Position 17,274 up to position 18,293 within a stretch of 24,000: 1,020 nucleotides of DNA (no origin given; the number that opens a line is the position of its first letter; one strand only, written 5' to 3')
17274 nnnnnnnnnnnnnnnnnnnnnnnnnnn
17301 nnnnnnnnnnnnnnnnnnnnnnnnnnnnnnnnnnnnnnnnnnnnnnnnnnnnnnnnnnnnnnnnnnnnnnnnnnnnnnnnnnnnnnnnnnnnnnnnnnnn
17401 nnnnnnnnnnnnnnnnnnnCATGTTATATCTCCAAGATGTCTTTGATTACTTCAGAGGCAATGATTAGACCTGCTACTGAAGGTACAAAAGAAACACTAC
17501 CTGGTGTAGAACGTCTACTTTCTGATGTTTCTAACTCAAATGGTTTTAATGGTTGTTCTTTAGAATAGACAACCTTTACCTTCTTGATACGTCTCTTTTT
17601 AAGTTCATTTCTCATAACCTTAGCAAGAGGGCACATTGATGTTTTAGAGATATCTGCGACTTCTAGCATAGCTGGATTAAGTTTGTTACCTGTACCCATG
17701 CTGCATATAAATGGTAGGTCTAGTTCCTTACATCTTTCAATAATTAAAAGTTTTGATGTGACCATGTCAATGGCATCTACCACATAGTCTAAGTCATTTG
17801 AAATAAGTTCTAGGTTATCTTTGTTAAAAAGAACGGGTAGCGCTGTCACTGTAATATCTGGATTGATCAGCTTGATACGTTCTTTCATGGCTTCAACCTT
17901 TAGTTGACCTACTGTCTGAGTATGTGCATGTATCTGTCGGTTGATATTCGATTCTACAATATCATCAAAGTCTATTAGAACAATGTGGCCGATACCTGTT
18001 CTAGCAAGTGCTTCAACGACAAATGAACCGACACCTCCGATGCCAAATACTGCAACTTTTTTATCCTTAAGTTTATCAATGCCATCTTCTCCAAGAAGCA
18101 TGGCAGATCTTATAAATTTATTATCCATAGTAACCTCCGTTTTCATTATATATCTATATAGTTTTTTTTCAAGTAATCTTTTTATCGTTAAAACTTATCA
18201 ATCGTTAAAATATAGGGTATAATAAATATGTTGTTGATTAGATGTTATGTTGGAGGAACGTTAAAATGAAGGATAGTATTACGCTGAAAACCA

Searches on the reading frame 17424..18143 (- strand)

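Call 42: search_protein_families(library=pfam, proteins=[window:17424-18143:-], max_evalue=0.001)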
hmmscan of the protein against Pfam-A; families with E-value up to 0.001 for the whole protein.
window:17424-18143:- (239 aa): 1 family
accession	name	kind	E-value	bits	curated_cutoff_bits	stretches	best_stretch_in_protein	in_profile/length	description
PF00899.27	ThiF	-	4.1e-44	151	28.1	1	13-237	4-203/238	ThiF family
